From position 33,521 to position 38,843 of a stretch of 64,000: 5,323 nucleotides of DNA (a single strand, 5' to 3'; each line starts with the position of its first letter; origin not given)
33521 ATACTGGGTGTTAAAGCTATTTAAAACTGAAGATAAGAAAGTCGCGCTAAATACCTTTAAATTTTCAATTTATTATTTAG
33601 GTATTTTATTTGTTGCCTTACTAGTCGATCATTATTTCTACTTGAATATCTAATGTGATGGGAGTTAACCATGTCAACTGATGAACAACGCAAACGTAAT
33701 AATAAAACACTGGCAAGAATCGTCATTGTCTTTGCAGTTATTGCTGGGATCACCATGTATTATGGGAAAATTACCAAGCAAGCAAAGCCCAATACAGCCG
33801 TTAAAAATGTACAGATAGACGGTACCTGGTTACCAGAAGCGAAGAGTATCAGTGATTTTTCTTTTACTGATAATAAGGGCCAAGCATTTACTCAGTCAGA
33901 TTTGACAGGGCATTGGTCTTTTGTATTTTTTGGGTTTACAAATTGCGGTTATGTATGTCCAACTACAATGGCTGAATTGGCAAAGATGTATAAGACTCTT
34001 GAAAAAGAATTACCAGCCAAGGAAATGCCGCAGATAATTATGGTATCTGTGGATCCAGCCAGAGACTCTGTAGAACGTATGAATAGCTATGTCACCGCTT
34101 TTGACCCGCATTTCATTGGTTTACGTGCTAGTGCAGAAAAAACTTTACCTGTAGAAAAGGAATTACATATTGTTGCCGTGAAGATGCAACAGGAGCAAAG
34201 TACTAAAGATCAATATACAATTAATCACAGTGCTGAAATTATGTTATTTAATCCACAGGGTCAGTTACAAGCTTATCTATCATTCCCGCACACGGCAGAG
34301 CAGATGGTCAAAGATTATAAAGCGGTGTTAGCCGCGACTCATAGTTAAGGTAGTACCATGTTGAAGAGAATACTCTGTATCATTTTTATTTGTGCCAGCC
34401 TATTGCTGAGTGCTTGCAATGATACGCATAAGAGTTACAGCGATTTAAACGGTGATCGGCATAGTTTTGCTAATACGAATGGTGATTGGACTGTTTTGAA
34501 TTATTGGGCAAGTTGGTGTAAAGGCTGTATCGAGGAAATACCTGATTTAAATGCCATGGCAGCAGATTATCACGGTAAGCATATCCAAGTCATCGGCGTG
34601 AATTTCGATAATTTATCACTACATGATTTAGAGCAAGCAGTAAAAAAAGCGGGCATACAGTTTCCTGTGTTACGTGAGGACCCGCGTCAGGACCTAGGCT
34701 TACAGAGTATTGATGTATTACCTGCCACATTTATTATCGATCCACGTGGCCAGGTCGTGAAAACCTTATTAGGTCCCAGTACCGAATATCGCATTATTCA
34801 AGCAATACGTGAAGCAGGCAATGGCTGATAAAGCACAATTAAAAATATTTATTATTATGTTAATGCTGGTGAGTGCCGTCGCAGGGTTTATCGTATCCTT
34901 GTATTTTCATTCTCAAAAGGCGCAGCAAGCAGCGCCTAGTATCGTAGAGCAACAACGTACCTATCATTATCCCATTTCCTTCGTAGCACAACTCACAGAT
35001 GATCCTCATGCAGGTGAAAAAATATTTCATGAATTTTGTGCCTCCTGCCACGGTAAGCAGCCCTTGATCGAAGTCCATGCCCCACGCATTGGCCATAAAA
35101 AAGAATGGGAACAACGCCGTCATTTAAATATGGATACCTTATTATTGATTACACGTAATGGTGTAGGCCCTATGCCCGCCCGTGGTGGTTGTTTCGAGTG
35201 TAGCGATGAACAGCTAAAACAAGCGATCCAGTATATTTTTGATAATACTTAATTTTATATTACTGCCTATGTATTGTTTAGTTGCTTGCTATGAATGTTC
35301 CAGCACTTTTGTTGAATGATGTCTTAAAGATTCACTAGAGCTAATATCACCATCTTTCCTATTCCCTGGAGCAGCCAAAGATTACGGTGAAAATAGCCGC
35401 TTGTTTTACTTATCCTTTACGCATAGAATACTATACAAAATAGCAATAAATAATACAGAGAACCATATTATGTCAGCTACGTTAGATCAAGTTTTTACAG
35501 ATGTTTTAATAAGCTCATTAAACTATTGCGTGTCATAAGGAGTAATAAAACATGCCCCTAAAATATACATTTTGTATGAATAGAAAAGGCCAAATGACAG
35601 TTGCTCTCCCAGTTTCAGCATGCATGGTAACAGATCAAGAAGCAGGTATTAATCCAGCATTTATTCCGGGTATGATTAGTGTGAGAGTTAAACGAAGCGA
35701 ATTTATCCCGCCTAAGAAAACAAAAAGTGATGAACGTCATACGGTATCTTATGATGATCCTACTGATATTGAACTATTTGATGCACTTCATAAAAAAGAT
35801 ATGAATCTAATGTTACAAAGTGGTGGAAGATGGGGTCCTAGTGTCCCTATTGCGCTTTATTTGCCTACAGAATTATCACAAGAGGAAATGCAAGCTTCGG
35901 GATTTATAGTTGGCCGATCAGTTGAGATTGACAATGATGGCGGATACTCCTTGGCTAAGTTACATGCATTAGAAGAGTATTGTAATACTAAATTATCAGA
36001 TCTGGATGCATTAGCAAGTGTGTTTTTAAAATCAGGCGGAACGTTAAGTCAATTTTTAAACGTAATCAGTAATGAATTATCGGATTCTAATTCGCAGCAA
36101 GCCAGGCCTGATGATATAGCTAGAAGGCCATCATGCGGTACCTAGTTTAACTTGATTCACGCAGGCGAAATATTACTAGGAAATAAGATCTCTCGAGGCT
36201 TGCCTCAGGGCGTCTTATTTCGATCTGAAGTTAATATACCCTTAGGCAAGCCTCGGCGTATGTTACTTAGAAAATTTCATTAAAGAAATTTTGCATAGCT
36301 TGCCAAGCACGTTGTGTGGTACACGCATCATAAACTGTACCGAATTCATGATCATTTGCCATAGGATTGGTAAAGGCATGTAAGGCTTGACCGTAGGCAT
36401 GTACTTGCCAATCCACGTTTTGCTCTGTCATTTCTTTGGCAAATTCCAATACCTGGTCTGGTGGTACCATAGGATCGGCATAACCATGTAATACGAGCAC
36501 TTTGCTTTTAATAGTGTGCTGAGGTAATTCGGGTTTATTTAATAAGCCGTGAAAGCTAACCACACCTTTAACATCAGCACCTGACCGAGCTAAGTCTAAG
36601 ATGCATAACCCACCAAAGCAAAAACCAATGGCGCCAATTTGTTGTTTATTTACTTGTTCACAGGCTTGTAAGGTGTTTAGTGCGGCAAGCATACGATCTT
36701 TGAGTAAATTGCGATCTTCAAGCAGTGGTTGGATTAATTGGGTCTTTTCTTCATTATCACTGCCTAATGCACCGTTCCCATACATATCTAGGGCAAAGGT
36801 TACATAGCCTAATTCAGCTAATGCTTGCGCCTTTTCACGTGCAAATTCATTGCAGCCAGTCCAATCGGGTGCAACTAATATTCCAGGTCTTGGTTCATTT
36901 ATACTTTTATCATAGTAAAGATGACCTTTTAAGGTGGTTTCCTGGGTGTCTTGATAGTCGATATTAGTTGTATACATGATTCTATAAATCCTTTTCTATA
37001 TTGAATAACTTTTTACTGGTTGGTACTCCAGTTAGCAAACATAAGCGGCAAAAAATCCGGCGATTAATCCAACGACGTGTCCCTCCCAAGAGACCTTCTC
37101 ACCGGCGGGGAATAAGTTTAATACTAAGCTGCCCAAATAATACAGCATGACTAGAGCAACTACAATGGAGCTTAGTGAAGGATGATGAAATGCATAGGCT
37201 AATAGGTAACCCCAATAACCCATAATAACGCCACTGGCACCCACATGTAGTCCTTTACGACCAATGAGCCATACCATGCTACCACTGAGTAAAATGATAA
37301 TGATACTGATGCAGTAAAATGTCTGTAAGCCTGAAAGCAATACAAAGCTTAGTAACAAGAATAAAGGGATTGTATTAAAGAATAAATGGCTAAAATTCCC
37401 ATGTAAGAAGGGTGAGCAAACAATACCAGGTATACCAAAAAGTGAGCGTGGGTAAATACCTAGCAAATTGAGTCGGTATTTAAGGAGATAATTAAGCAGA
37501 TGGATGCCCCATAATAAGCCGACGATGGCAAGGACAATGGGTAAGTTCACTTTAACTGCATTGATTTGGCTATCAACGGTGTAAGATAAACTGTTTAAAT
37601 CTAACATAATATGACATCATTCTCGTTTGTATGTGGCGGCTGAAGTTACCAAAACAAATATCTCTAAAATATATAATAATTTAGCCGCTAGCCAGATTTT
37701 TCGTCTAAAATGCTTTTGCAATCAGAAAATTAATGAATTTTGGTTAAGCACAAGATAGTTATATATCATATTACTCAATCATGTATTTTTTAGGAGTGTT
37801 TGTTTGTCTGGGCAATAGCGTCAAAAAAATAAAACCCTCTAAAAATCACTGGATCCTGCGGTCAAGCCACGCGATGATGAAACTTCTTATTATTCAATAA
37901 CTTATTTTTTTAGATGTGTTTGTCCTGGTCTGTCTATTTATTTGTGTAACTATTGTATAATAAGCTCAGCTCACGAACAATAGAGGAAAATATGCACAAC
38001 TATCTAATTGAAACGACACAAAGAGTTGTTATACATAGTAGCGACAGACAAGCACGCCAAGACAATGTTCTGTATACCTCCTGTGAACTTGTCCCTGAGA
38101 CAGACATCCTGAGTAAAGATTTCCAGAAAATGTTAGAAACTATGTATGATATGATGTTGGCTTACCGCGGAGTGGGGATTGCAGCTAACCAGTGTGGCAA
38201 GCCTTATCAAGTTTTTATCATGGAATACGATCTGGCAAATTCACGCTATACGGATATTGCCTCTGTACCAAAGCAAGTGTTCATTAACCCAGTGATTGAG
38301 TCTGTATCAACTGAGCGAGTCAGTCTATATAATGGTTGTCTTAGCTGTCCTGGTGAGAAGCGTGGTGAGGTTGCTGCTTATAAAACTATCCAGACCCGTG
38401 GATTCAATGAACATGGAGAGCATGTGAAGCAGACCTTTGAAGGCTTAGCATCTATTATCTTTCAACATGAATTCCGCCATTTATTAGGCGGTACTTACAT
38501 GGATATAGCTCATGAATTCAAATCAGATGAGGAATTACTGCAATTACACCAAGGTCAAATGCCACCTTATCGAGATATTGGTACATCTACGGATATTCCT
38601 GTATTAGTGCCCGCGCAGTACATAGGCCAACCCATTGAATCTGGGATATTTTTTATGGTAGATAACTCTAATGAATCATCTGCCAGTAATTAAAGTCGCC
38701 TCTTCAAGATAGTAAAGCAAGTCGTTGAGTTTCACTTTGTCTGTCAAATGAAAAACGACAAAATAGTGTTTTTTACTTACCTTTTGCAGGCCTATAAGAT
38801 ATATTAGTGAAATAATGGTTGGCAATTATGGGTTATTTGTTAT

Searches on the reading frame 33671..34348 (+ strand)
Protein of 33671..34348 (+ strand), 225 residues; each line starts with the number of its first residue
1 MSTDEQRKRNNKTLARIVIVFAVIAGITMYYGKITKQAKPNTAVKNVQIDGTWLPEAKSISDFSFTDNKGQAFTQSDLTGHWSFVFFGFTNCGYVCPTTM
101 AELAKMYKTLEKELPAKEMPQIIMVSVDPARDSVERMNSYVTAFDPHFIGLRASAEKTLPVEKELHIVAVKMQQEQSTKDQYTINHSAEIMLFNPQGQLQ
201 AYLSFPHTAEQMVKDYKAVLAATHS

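Call 5: search_protein_families(library=pfam, proteins=[window:33671-34348:+])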
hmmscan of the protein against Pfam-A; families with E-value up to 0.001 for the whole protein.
window:33671-34348:+ (225 aa): 3 families
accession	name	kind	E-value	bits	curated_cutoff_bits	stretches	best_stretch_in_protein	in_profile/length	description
PF02630.20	SCO1-SenC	-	1.1e-37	129.5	22.8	1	61-198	2-133/134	SCO1/SenC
PF00578.27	AhpC-TSA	-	3.3e-07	30.7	26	1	60-140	5-80/124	AhpC/TSA family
PF13905.12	Thioredoxin_8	-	0.00062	20.5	27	0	84-197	5-92/94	Thioredoxin-like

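Call 11: find_encoding_contigs(protein=window:33671-34348:+, flank=10000, max_places=10)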
Protein window:33671-34348:+ (225 aa): no gene with exactly this product is on record in the collection.

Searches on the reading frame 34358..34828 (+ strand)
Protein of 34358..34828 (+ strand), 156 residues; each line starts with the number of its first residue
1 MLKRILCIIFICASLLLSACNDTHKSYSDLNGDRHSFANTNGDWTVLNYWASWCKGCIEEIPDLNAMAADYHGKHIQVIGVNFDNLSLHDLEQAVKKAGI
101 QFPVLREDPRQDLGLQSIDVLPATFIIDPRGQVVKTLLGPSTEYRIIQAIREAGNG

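Call 5: search_protein_families(library=pfam, proteins=[window:34358-34828:+])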
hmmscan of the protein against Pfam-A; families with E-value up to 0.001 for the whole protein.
window:34358-34828:+ (156 aa): 4 families
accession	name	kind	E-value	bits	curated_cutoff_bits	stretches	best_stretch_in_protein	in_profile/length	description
PF00578.27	AhpC-TSA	-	2.7e-18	66.6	26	1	29-135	12-123/124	AhpC/TSA family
PF08534.16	Redoxin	-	1.5e-13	51.2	26.6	1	30-142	16-137/148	Redoxin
PF13905.12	Thioredoxin_8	-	3e-08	34.3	27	1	43-133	2-94/94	Thioredoxin-like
PF00085.26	Thioredoxin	-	2.7e-05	24.5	23.5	1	43-88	19-63/103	Thioredoxin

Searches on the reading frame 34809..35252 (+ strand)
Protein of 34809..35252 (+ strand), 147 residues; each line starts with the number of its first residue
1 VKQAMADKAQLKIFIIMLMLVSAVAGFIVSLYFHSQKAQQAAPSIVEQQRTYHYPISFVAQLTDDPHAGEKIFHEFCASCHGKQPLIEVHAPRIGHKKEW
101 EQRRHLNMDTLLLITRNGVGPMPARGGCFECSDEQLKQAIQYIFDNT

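Call 5: search_protein_families(library=pfam, proteins=[window:34809-35252:+])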
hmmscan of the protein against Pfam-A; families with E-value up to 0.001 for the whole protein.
window:34809-35252:+ (147 aa): 2 families
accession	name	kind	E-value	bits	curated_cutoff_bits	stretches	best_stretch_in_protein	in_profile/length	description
PF13442.11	Cytochrome_CBB3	-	1.6e-13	51.2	27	1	65-143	2-68/68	Cytochrome C oxidase, cbb3-type, subunit III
PF00034.26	Cytochrom_C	-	0.00013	23.6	21.3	1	68-143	3-86/90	Cytochrome c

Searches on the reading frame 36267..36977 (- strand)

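Call 25: search_protein_families(library=pfam, proteins=[window:36267-36977:-], max_evalue=0.001)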
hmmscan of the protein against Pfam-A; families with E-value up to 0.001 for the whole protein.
window:36267-36977:- (236 aa): 6 families
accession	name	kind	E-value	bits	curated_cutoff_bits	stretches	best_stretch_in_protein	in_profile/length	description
PF01738.24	DLH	-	2.6e-48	164.9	21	1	25-235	10-216/217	Dienelactone hydrolase family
PF00326.27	Peptidase_S9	-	9e-13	48.6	22.6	2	156-216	143-203/213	Prolyl oligopeptidase family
PF00561.26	Abhydrolase_1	-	5.3e-07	30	25.8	0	50-144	20-102/245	alpha/beta hydrolase fold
PF12146.15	Hydrolase_4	-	2.7e-06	27.3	27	0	137-203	171-235/239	Serine aminopeptidase, S33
PF02230.22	Abhydrolase_2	-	3.3e-05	24.2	23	1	107-204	100-203/217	Phospholipase/Carboxylesterase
PF08840.17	BAAT_C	-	3.6e-05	24.3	20.9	0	99-144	9-54/210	BAAT / Acyl-CoA thioester hydrolase C terminal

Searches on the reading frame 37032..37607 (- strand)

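Call 25: search_protein_families(library=pfam, proteins=[window:37032-37607:-], max_evalue=0.001)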
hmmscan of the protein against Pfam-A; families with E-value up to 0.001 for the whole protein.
window:37032-37607:- (191 aa): 1 family
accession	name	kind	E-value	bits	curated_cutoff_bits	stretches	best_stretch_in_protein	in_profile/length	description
PF01694.28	Rhomboid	-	8.1e-17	62.2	22.6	1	62-190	7-139/143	Rhomboid domain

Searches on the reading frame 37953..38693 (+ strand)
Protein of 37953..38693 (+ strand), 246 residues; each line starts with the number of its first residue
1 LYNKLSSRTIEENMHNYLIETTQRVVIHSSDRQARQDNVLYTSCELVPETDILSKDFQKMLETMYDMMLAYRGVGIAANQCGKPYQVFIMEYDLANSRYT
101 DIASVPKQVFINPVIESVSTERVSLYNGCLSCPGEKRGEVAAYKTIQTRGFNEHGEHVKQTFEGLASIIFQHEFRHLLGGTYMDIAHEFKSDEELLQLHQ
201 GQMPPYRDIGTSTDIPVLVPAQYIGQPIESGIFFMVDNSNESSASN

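Call 25: search_protein_families(library=pfam, proteins=[window:37953-38693:+], max_evalue=0.001)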
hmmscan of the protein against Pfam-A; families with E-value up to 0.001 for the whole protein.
window:37953-38693:+ (246 aa): 1 family
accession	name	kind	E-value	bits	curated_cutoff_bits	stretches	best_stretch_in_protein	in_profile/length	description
PF01327.26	Pep_deformylase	-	1.1e-34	119.7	22.8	1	36-188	8-152/156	Polypeptide deformylase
